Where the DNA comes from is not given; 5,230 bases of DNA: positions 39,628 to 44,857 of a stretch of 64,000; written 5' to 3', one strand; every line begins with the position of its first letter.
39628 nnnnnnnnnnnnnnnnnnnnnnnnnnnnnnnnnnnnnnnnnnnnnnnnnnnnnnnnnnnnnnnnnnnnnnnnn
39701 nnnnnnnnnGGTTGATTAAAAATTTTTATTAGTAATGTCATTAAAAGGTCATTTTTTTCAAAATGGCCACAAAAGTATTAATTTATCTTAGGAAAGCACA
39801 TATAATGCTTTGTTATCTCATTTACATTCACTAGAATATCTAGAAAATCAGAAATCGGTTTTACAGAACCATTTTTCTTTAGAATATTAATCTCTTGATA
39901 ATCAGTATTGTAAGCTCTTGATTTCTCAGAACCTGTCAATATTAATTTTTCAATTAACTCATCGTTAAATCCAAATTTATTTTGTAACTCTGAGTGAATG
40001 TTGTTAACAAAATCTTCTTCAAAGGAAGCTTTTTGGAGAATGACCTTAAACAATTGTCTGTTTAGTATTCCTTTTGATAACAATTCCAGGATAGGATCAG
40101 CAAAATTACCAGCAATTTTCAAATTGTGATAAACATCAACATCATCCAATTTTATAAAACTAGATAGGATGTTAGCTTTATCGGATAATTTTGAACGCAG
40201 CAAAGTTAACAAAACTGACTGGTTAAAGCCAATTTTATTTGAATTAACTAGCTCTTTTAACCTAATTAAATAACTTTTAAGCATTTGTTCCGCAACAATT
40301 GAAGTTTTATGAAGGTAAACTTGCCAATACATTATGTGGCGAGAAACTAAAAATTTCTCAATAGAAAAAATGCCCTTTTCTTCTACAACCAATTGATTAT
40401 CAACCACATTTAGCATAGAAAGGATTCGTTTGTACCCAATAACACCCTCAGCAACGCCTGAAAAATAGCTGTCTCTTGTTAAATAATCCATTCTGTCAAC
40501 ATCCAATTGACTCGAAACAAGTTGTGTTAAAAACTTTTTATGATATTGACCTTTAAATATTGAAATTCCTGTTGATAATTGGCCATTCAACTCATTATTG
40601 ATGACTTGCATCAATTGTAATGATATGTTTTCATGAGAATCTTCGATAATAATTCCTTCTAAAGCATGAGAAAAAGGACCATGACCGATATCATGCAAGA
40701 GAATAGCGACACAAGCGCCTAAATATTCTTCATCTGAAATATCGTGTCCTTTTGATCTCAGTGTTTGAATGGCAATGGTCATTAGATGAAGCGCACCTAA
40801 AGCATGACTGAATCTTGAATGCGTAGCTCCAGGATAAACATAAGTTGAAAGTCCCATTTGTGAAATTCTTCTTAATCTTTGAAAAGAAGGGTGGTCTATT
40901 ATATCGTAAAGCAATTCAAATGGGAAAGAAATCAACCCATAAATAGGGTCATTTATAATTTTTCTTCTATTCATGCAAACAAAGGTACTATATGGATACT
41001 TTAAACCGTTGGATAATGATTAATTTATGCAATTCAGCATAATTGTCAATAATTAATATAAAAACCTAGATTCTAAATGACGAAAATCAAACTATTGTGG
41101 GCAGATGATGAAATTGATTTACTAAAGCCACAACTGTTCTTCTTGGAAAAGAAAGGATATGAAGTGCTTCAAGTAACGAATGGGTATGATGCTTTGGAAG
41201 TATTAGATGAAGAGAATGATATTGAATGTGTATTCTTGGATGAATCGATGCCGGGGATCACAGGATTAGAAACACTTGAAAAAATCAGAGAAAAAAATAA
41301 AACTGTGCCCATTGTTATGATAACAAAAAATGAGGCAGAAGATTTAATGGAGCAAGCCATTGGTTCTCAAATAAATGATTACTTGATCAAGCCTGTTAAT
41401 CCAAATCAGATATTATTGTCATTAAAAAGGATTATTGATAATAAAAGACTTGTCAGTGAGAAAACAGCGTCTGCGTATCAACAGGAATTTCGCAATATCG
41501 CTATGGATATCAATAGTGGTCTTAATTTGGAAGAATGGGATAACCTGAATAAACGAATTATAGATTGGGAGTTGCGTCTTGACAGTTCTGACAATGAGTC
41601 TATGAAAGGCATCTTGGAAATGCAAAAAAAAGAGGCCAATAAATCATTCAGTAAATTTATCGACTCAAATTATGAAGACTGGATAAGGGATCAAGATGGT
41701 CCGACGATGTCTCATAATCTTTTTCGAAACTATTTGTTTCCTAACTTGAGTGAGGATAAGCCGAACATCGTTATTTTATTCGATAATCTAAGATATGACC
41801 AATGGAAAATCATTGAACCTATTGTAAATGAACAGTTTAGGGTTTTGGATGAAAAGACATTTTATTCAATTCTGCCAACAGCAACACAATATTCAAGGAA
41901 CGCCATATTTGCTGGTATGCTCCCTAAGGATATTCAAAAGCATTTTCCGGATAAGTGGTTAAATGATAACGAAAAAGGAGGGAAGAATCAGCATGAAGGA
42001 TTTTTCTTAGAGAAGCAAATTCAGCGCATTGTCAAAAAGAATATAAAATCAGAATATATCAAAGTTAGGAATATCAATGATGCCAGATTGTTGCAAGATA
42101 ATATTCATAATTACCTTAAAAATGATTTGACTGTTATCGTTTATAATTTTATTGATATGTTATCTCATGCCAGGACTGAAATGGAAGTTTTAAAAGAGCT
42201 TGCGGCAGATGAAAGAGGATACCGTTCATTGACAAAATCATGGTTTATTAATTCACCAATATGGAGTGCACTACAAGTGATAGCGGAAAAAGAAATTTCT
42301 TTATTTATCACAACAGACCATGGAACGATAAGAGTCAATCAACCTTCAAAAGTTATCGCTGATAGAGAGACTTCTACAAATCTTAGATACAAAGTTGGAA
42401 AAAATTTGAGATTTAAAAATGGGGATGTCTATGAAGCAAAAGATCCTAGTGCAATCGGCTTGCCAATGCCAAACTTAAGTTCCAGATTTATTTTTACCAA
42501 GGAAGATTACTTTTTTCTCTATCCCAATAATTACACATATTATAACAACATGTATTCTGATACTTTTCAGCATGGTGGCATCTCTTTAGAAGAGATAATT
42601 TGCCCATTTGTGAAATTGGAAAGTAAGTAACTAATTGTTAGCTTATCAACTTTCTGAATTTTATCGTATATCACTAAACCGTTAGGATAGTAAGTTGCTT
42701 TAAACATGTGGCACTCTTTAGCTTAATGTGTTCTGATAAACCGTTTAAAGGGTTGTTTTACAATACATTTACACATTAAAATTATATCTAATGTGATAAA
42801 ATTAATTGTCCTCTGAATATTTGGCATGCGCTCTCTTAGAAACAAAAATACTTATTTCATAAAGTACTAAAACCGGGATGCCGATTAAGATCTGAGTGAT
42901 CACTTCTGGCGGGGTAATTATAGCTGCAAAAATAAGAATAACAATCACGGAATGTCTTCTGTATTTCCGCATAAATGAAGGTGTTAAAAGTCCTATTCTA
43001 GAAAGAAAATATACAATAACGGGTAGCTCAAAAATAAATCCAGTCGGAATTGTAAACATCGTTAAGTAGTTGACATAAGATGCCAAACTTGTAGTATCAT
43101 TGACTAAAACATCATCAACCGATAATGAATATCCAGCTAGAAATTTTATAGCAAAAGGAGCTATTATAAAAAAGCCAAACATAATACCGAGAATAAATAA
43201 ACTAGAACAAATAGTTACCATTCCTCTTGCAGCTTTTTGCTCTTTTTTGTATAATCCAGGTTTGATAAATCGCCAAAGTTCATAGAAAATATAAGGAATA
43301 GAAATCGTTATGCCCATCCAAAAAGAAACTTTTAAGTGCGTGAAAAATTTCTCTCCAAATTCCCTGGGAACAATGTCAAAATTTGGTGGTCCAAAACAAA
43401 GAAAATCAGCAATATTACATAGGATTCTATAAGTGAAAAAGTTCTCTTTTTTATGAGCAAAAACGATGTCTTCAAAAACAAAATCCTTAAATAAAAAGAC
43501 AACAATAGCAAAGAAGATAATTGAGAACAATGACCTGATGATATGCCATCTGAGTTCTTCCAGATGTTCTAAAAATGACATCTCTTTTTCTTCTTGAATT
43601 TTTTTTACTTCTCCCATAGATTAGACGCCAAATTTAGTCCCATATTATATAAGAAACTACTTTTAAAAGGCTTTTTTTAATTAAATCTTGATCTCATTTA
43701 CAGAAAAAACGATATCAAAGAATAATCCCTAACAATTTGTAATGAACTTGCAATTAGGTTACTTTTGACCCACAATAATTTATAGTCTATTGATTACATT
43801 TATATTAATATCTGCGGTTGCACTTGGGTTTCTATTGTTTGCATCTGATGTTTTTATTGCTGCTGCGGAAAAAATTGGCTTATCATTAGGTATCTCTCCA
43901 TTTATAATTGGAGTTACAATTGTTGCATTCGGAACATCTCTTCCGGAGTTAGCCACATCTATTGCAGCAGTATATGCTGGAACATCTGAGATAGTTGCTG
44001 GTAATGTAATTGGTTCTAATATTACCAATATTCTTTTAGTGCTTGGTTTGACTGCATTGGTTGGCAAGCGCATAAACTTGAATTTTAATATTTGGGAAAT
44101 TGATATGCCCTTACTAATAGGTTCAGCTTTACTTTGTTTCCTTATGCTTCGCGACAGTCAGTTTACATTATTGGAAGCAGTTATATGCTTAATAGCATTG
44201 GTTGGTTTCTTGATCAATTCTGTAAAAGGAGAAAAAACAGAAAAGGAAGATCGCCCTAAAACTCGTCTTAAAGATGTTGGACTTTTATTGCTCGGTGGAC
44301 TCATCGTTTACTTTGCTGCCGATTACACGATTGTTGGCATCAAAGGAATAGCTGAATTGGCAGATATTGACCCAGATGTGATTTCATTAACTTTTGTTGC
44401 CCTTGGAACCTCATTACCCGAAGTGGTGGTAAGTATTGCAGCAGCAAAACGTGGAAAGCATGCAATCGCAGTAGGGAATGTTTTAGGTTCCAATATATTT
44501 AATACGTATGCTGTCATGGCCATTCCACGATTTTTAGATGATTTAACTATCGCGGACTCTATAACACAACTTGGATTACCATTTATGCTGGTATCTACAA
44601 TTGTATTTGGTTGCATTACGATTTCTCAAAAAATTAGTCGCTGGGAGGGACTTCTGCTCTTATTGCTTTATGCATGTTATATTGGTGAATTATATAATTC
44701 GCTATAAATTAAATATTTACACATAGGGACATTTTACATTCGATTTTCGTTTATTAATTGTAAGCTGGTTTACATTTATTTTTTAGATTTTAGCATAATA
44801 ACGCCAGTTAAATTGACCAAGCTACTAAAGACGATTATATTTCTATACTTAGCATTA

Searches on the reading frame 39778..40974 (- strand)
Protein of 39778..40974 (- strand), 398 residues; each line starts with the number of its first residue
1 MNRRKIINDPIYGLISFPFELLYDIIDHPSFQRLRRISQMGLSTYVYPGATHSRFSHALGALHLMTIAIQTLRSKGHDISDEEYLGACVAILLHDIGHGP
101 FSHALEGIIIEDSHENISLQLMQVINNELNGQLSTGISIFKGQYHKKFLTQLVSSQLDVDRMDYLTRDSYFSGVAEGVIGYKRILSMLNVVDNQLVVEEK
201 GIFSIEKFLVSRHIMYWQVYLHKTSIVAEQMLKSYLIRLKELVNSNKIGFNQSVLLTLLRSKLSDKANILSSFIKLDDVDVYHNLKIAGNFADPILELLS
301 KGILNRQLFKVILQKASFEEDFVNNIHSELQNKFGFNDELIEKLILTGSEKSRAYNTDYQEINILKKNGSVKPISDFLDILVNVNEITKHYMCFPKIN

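Call 8: search_protein_families(library=pfam, proteins=[window:39778-40974:-], max_evalue=0.001)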
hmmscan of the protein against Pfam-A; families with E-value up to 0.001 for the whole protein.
window:39778-40974:- (398 aa): 2 families
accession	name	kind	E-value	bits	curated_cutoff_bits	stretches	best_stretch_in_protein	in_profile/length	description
PF19276.4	HD_assoc_2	-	2.2e-13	50.6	23.1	1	181-239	3-61/222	HD associated region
PF01966.28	HD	-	0.00055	20.6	22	0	55-123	2-67/116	HD domain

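Call 36: search_protein_families(library=pfam, proteins=[window:39778-40974:-], max_evalue=0.01)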
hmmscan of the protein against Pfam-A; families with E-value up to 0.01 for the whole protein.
window:39778-40974:- (398 aa): 2 families
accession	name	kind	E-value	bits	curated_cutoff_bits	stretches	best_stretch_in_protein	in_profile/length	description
PF19276.4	HD_assoc_2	-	2.2e-13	50.6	23.1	1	181-239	3-61/222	HD associated region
PF01966.28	HD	-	0.00055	20.6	22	1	55-123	2-67/116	HD domain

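Call 52: search_protein_families(library=ncbifam, proteins=[window:39778-40974:-], max_evalue=0.00001)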
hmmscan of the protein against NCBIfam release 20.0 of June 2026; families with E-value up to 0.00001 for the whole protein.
window:39778-40974:- (398 aa): 0 families

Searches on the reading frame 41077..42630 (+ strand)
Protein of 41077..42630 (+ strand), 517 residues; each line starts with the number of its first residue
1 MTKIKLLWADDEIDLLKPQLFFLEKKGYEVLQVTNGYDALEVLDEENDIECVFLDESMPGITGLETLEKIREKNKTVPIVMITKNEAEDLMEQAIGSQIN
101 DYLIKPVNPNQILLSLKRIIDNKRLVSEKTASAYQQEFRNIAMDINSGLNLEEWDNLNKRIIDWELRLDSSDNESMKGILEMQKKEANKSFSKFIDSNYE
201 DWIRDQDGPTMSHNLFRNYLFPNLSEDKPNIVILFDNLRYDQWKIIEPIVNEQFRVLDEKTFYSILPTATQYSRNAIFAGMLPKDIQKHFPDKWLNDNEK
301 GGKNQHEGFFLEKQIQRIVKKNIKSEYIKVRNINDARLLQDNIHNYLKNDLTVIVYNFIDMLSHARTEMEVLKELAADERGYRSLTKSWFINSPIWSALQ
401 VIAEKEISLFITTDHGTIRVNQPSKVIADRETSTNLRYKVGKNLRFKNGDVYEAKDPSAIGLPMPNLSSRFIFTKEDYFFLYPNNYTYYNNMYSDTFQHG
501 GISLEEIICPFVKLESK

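Call 8: search_protein_families(library=pfam, proteins=[window:41077-42630:+], max_evalue=0.001)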
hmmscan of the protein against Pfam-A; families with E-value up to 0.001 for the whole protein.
window:41077-42630:+ (517 aa): 3 families
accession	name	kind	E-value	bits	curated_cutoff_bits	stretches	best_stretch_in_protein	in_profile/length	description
PF00072.30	Response_reg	-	1.9e-23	83.2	30.2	1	8-115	3-109/111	Response regulator receiver domain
PF08665.17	PglZ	-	8.4e-20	71.9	25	1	231-423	4-178/179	PglZ domain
PF03709.21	OKR_DC_1_N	-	3.4e-07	30.9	29.3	1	23-96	13-83/111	Orn/Lys/Arg decarboxylase, N-terminal domain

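Call 36: search_protein_families(library=pfam, proteins=[window:41077-42630:+], max_evalue=0.01)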
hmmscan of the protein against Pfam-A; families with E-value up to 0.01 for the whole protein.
window:41077-42630:+ (517 aa): 3 families
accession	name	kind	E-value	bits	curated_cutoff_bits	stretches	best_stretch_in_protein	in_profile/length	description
PF00072.30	Response_reg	-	1.9e-23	83.2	30.2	1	8-115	3-109/111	Response regulator receiver domain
PF08665.17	PglZ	-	8.4e-20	71.9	25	1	231-423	4-178/179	PglZ domain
PF03709.21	OKR_DC_1_N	-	3.4e-07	30.9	29.3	1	23-96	13-83/111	Orn/Lys/Arg decarboxylase, N-terminal domain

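Call 52: search_protein_families(library=ncbifam, proteins=[window:41077-42630:+], max_evalue=0.00001)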
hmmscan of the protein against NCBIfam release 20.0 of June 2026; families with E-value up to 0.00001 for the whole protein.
window:41077-42630:+ (517 aa): 74 families (the best 25 are shown)
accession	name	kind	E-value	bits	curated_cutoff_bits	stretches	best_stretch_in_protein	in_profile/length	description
NF052313.1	T9SS_RR_PorX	equivalog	9.2e-233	773.6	300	1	5-517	2-513/513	T9SS response regulator signal transducer PorX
NF033449.0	BREX_PglZ_3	exception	2.7e-32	111.9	250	1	95-514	243-641/642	BREX-3 system phosphatase PglZ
NF045505.1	RR_RssB_Pseudo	equivalog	8.1e-16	58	700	1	3-160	5-160/394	two-component system response regulator RssB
NF047793.1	ResRegPgtA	equivalog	1.1e-15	57.4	650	1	4-130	6-131/414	two-component system response regulator PgtA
NF012227.0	AdeR_RR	equivalog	9.2e-15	54.8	340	1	8-145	16-149/239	efflux system response regulator transcription factor AdeR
NF007005.1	PRK09468.1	equivalog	1.8e-14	53.8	331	1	4-131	4-129/237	osmolarity response regulator transcription factor OmpR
NF041734.1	resp_reg_RppA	equivalog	1.9e-14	53.6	250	1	5-118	2-116/229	two-component system response regulator RppA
NF033117.2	vanR_ACDEGLN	exception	3e-14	53.1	350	1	9-133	4-126/226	VanR-ABDEGLN family response regulator transcription factor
NF041946.1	LuxO_transreg_Vib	equivalog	9.3e-14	51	800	1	22-135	15-127/463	quorum-sensing sigma-54 dependent transcriptional regulator LuxO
NF033120.0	vanR_FM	exception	1e-13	51.5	460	1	1-142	1-141/231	vancomycin resistance response regulator transcription factor, VanR-F/VanR-M family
NF053512.1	nitric_RR_NosR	exception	1.6e-13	50.5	400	1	7-137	2-132/422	response regulator c-di-GMP phosphodiesterase, NosR family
NF007135.0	PRK09581.1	equivalog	2.1e-13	49.9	474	1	23-135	22-135/457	PleD family two-component system response regulator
NF050064.1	BlResRespRegCbrR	equivalog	2.3e-13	49.9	600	1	22-124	142-245/415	bile resistance response regulator CbrR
NF040689.1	MtrAB_MtrA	equivalog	2.6e-13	49.8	300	1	10-145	5-133/219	MtrAB system response regulator MtrA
NF053854.1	RespRegPhoBBctds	equivalog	4.5e-13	49.1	270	1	7-146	2-143/225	two-component system response regulator PhoB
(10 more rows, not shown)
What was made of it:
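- T9SS cargo genes and porX lie nearby (calls 8, 36, 52).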

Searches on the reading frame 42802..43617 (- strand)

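Call 8: search_protein_families(library=pfam, proteins=[window:42802-43617:-], max_evalue=0.001)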
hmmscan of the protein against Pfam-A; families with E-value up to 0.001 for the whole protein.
window:42802-43617:- (271 aa): 1 family
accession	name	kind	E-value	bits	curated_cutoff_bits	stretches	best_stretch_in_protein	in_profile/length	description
PF00902.23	TatC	-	2.3e-64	217.4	25.1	1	17-248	1-208/208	Sec-independent protein translocase protein (TatC)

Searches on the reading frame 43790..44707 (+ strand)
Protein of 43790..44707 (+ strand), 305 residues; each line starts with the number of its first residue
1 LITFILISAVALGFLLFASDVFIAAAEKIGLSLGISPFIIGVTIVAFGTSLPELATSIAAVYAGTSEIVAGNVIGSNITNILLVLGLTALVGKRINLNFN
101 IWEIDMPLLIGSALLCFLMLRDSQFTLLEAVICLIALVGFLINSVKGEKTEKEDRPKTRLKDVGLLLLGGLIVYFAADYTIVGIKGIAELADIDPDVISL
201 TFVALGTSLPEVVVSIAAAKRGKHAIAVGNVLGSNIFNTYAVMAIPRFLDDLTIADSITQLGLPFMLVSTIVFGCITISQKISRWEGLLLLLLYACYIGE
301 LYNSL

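Call 8: search_protein_families(library=pfam, proteins=[window:43790-44707:+], max_evalue=0.001)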
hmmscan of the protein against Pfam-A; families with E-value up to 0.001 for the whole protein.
window:43790-44707:+ (305 aa): 1 family
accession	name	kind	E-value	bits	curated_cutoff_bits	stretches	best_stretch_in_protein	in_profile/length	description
PF01699.29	Na_Ca_ex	-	7e-59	198.5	24.9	2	163-298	3-146/151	Sodium/calcium exchanger protein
